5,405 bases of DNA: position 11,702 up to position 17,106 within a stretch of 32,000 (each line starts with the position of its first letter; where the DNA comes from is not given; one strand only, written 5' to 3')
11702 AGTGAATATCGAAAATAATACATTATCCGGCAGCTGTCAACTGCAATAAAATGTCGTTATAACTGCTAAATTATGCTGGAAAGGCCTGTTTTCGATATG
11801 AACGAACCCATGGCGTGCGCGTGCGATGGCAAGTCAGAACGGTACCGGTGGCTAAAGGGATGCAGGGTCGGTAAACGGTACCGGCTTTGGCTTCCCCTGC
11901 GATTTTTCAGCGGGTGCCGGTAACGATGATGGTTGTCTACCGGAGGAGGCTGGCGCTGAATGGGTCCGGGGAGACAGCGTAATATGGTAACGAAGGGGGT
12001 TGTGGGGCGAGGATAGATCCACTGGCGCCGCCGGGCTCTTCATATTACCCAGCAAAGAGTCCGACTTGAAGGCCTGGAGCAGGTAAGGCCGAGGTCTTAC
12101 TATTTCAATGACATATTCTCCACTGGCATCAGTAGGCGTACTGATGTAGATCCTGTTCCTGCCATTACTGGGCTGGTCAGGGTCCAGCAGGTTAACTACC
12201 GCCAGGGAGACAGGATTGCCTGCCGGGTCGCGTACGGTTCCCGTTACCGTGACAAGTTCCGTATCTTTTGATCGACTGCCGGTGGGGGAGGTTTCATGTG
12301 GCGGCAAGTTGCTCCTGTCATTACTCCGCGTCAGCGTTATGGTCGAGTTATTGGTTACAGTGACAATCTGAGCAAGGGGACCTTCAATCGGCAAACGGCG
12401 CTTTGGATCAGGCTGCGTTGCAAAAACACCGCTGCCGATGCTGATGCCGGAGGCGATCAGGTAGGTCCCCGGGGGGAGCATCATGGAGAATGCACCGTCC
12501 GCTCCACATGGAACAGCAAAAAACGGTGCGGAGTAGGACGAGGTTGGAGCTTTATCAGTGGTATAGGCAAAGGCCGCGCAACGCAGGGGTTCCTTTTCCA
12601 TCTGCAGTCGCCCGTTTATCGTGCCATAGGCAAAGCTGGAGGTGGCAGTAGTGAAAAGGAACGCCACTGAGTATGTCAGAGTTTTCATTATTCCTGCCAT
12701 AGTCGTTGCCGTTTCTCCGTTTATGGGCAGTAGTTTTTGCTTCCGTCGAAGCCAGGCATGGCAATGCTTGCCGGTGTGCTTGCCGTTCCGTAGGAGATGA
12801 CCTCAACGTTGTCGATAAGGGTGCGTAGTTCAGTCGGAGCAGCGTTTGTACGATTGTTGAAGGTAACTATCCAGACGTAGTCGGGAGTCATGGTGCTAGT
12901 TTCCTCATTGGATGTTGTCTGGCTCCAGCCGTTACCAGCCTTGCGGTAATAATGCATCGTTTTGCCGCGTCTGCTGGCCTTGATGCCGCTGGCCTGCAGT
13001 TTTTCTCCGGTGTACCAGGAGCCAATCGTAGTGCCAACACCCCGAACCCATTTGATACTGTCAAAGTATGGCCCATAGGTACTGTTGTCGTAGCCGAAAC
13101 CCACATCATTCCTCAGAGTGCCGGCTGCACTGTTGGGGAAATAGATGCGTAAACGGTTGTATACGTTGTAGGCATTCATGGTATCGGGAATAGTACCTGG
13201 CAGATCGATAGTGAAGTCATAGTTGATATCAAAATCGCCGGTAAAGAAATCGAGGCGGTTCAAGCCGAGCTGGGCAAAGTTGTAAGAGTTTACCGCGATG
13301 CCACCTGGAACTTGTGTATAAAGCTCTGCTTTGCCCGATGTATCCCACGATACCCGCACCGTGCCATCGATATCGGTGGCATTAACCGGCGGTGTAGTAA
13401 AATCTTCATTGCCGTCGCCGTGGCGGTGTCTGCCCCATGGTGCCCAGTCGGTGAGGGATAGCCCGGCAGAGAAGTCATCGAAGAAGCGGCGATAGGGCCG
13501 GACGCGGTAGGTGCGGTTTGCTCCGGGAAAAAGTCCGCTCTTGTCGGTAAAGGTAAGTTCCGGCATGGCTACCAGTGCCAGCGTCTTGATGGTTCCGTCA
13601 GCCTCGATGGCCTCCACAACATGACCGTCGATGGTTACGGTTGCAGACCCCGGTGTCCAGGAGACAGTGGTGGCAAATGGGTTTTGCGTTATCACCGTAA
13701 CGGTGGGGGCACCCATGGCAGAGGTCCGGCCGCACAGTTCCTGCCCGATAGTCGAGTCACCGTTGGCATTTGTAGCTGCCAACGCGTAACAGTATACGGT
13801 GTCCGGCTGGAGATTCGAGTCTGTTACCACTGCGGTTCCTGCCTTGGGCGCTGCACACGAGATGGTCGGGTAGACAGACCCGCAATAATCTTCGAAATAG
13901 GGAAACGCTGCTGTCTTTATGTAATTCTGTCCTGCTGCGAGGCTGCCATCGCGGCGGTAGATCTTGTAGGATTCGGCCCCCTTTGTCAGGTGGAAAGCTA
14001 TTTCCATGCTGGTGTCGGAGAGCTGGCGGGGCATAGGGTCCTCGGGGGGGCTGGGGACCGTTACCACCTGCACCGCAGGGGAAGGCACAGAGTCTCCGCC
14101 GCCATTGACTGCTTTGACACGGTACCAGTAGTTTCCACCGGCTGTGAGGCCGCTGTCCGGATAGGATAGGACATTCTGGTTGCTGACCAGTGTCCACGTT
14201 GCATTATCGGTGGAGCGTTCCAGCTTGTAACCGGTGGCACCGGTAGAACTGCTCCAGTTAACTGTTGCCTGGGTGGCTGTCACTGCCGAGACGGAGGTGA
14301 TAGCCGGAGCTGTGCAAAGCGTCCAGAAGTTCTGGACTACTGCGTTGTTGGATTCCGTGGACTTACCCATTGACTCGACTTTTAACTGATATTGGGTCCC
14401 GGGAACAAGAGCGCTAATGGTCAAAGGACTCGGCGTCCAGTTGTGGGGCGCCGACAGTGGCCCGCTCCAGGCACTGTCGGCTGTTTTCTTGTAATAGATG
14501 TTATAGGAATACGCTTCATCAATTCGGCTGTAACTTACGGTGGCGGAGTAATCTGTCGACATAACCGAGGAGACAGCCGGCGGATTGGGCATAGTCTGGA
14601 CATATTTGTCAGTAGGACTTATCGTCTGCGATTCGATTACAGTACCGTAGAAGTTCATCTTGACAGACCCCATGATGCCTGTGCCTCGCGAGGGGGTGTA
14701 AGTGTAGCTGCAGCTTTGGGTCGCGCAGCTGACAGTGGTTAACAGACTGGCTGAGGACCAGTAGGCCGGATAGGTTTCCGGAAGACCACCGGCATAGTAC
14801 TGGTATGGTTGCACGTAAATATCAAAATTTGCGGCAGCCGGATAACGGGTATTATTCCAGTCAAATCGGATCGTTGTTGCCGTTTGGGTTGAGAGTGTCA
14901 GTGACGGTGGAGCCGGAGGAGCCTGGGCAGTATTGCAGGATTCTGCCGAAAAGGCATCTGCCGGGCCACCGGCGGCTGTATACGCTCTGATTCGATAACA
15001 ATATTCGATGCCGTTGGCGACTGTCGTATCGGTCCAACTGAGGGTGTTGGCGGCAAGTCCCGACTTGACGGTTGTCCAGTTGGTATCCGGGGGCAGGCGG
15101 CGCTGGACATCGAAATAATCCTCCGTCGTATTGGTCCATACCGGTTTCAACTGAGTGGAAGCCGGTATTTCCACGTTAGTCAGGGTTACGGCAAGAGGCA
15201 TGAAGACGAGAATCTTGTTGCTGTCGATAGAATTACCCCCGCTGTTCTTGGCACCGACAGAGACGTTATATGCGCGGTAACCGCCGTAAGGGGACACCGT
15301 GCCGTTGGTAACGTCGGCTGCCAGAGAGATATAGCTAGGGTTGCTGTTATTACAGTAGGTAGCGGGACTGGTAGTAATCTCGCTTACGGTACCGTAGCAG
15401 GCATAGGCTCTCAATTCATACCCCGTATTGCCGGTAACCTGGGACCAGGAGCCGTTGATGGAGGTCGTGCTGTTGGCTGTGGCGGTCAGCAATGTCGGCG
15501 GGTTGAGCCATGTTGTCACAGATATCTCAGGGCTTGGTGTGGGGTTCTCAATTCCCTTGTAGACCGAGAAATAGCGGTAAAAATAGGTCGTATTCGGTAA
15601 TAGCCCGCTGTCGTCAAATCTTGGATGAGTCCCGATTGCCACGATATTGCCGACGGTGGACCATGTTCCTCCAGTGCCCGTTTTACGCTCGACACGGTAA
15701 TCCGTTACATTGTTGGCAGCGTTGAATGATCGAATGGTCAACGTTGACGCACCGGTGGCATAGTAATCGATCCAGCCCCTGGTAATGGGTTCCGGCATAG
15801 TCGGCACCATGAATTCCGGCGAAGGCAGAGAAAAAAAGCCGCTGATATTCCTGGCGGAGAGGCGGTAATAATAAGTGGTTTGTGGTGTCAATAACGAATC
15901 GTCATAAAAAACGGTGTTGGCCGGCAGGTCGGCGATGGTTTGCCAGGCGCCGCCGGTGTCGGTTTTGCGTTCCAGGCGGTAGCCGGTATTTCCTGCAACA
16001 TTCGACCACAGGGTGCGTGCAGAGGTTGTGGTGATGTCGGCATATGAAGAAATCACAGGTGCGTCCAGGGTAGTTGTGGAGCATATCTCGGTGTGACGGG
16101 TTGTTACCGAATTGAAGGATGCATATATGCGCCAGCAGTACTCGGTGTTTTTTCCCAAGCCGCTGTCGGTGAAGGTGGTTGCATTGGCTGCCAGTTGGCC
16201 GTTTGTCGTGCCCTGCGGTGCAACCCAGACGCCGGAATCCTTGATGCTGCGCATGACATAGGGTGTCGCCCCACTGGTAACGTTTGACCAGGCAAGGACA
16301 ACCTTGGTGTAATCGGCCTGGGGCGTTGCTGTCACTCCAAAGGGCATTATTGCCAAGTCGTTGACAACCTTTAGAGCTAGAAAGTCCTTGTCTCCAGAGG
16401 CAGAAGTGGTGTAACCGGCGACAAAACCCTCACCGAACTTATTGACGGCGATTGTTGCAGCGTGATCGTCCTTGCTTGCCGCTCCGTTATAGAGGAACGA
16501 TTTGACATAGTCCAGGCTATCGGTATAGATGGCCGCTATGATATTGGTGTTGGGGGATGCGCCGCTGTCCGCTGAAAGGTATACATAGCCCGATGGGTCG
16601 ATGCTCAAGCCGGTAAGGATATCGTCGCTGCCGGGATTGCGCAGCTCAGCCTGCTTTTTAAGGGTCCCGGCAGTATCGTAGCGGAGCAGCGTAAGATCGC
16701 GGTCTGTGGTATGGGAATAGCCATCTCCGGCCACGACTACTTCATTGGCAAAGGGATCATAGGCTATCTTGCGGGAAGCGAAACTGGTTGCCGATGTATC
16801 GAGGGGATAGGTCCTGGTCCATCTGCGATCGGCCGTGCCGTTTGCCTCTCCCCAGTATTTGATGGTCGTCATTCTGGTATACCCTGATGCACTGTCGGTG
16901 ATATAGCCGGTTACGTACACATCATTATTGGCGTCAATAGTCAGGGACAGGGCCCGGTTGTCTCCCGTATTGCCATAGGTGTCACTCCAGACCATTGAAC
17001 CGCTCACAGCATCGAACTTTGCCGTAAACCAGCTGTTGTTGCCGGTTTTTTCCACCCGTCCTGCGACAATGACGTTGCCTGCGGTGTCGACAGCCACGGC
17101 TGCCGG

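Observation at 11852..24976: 12.8-kb operon of three secreted proteins (giant cytochrome, giant propeller/FN3 protein, small beta-sandwich protein) splitting two housekeeping blocks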

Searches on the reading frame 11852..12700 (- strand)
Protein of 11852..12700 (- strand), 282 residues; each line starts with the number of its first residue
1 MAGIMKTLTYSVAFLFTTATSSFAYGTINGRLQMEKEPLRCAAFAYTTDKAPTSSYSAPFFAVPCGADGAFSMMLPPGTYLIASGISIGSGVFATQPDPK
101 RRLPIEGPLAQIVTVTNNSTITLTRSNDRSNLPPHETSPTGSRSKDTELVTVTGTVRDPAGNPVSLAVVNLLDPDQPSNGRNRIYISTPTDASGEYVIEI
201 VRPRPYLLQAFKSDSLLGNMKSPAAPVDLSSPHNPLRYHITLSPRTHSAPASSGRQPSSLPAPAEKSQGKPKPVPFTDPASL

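Call 7: search_protein_families(library=pfam, proteins=[window:11852-12700:-], max_evalue=0.01)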
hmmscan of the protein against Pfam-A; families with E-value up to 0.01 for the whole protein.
window:11852-12700:- (282 aa): 2 families
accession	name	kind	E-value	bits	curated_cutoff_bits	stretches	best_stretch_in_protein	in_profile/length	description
PF13620.12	CarboxypepD_reg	-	1.3e-10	42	32.3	1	151-210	1-54/82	Carboxypeptidase regulatory-like domain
PF02369.22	Big_1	-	0.00034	21.1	34.9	1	140-200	9-66/93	Bacterial Ig-like domain (group 1)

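Call 8: search_protein_families(library=ncbifam, proteins=[window:11852-12700:-], max_evalue=0.01)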
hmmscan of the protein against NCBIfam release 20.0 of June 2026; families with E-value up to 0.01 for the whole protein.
window:11852-12700:- (282 aa): 0 families

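Call 17: find_homologous_proteins(query=window:11852-12700:-, max_evalue=0.001)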
Query window:11852-12700:- (282 aa): 3 proteins with E <= 0.001 among 2041 candidates.
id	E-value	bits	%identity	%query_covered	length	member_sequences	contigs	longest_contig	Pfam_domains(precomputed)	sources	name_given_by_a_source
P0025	1.9e-177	606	100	99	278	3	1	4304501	PF13620.13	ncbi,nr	ncbi:carboxypeptidase-like regulatory domain-containing protein [Geotalea daltonii]|nr:carboxypeptid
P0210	6.9e-134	463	79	100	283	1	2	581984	PF13620.13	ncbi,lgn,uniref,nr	ncbi:carboxypeptidase-like regulatory domain-containing protein [Geotalea toluenoxydans]|uniref:carb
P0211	8.2e-79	283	53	100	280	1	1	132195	PF13620.13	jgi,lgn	jgi:hypothetical protein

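Call 30: search_solved_structures(query=window:11852-12700:-, max_evalue=1)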
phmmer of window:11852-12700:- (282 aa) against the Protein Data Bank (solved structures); distinct sequences matched with E-value up to 1: 1.
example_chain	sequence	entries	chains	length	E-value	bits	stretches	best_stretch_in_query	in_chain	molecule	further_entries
5m3k_A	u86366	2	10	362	0.33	13.6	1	63-181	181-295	PhlA | Hydroxymethylglutaryl-CoA synthase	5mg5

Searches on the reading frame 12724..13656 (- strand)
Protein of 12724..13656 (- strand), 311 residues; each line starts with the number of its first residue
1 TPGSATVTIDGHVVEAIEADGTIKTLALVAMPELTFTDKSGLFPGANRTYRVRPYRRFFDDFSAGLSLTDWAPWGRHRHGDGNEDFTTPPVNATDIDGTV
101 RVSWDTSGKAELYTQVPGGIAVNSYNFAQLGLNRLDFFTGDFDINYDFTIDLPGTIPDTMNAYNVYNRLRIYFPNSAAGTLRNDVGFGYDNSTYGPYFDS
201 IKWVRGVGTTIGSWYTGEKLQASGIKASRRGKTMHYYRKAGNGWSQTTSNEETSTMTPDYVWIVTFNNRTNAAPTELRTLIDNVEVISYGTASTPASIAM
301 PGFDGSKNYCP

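Call 56: search_protein_families(library=pfam, proteins=[window:12724-13656:-], max_evalue=0.1)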
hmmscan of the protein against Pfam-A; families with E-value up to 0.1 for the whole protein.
window:12724-13656:- (311 aa): 0 families

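Call 81: search_solved_structures(query=A4, max_evalue=10)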
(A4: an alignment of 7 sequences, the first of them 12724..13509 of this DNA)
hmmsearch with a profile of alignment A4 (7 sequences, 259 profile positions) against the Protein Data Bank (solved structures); distinct sequences matched with E-value up to 10: 0.

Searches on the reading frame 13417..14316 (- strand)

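Call 56: search_protein_families(library=pfam, proteins=[window:13417-14316:-], max_evalue=0.1)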
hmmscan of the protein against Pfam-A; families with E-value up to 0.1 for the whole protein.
window:13417-14316:- (300 aa): 5 families
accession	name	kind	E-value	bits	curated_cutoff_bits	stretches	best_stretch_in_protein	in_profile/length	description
PF00041.27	fn3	-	7e-15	55.4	25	1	3-84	2-83/84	Fibronectin type III domain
PF16655.11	PhoD_N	-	0.0027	18.7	30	0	15-70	26-78/90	PhoD-like phosphatase, N-terminal domain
PF16656.11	Pur_ac_phosph_N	-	0.0039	18.2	30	0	162-184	61-83/93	Purple acid Phosphatase, N-terminal domain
PF21910.2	GH85_C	-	0.013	16.4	27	0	13-46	15-48/95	GH85 endohexosaminidases, C-terminal domain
PF24489.1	Ig_J_second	-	0.048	14.1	27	0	159-190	52-86/105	Tip attachment protein J second Ig-like domain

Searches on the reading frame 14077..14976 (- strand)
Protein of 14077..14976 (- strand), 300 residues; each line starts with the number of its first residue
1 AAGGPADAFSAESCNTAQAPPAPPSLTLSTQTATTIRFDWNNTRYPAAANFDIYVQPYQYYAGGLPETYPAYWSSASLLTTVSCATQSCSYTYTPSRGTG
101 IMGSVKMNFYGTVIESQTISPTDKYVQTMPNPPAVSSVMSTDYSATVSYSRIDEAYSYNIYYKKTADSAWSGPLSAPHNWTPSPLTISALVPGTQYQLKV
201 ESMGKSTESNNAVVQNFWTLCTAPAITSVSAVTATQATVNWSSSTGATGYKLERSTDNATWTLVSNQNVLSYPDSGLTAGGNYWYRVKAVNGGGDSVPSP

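Call 56: search_protein_families(library=pfam, proteins=[window:14077-14976:-], max_evalue=0.1)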
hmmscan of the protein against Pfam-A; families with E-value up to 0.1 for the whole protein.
window:14077-14976:- (300 aa): 3 families
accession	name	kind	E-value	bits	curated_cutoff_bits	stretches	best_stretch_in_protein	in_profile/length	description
PF00041.27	fn3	-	6.9e-13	49.1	25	2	223-299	2-78/84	Fibronectin type III domain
PF25059.1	FN3_DSCAM-DSCAML_C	-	7.4e-06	26.6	39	1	157-209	22-71/89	DSCAM/DSCAML C-terminal Fn3-like domain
PF21910.2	GH85_C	-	0.036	14.9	27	0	233-266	15-48/95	GH85 endohexosaminidases, C-terminal domain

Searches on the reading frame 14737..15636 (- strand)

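Call 56: search_protein_families(library=pfam, proteins=[window:14737-15636:-], max_evalue=0.1)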
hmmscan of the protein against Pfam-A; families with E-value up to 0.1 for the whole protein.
window:14737-15636:- (300 aa): 1 family
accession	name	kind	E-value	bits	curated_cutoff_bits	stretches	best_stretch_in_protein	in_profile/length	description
PF00041.27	fn3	-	2.5e-05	24.8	25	1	46-141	2-80/84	Fibronectin type III domain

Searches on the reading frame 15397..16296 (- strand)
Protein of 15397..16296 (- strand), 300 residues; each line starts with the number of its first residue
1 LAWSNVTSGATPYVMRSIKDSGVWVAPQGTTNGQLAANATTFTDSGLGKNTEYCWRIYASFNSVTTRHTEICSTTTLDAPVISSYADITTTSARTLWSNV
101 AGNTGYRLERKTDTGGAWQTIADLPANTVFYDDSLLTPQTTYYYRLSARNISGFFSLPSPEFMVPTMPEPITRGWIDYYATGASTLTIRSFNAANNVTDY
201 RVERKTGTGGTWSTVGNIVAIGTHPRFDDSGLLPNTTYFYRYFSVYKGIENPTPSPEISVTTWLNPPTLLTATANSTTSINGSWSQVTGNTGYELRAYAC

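Call 56: search_protein_families(library=pfam, proteins=[window:15397-16296:-], max_evalue=0.1)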
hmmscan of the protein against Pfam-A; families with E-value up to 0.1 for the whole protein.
window:15397-16296:- (300 aa): 3 families
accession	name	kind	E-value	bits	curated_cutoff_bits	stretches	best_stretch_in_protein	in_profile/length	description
PF00041.27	fn3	-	2.4e-08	34.5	25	1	86-155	9-77/84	Fibronectin type III domain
PF16655.11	PhoD_N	-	0.0044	18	30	0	227-243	61-77/90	PhoD-like phosphatase, N-terminal domain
PF16656.11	Pur_ac_phosph_N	-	0.018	16.1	30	0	222-262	58-93/93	Purple acid Phosphatase, N-terminal domain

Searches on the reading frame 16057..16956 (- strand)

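Call 56: search_protein_families(library=pfam, proteins=[window:16057-16956:-], max_evalue=0.1)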
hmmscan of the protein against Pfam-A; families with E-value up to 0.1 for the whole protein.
window:16057-16956:- (300 aa): 1 family
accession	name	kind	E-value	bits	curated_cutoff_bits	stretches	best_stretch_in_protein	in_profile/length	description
PF03744.18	BioW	-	0.0009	19.3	25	1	11-41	184-214/239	6-carboxyhexanoate--CoA ligase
